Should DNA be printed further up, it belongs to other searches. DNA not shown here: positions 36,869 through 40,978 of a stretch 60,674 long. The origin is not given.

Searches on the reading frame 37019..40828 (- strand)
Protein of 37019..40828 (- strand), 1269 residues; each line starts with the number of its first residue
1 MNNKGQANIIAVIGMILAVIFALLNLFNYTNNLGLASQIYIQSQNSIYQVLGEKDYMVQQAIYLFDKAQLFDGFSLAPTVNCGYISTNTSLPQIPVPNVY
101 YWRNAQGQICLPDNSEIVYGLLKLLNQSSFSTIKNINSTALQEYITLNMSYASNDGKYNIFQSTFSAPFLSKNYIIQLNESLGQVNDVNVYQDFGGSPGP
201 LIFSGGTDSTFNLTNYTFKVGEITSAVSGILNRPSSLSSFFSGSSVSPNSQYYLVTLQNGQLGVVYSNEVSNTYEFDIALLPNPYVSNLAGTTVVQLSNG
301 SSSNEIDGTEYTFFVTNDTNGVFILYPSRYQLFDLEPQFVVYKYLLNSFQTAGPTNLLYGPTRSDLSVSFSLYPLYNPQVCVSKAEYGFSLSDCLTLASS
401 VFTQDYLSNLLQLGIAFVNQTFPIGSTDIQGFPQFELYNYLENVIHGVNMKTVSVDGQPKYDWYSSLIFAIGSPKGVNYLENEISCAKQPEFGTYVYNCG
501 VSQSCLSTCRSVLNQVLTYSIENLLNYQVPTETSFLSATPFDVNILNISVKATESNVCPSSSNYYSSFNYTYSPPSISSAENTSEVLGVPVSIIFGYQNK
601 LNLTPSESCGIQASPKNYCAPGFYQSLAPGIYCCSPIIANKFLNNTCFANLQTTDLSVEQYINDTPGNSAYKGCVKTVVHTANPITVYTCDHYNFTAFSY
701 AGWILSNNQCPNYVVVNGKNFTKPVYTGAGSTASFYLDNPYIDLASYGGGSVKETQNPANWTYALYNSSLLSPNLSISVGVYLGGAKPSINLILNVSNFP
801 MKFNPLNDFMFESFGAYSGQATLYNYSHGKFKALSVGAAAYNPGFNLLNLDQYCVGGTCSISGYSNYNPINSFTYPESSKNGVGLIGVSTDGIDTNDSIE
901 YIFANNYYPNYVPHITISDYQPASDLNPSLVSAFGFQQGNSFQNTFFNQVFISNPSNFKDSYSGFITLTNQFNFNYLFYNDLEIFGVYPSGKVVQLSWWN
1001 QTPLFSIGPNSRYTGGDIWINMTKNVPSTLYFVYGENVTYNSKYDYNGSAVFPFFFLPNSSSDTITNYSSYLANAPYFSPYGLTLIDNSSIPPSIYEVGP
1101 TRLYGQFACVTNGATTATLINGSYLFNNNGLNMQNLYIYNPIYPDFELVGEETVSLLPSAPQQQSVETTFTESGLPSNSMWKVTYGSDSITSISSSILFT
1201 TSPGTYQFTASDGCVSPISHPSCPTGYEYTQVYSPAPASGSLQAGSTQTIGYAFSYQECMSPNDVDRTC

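Call 8: search_protein_families(library=pfam, proteins=[window:37022-40828:-], max_evalue=1)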
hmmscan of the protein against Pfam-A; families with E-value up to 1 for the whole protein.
window:37022-40828:- (1269 aa): 0 families

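Call 14: find_encoding_contigs(protein=window:37019-40828:-, flank=10000, max_places=6)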
Protein window:37019-40828:- (1269 aa): 1 contig read that carries it; 1 place shown.
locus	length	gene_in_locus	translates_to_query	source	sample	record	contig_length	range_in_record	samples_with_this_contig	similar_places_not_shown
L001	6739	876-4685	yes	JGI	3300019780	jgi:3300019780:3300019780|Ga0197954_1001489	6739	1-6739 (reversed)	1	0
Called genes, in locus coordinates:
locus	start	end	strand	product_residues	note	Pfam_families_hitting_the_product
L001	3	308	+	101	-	?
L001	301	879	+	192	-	-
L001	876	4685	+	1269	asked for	-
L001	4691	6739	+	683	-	?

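Call 28: search_protein_families(library=ncbifam, proteins=[window:37022-40828:-], max_evalue=0.01)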
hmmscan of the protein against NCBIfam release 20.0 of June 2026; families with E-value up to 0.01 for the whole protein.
window:37022-40828:- (1269 aa): 0 families

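Call 47: find_related_loci(query=window:37022-40828:-, collection=genome_contigs, flank=10000)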
Query window:37022-40828:- (1269 aa) in genome_contigs; peptide patterns used: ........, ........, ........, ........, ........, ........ (x = any residue, [..] = any of these).
17 stretches matched a pattern; 1 encode a relative of the query (tblastn E <= 1e-3); 1 distinct loci.
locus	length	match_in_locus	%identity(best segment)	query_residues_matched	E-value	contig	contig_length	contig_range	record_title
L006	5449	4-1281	69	850-1269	4e-176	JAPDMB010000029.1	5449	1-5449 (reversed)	MAG: Candidatus Parvarchaeota archaeon isolate DRTY-9_201705_bins_4 DRTY-9_201705_bins_4_scaffold_29, whole genome shotg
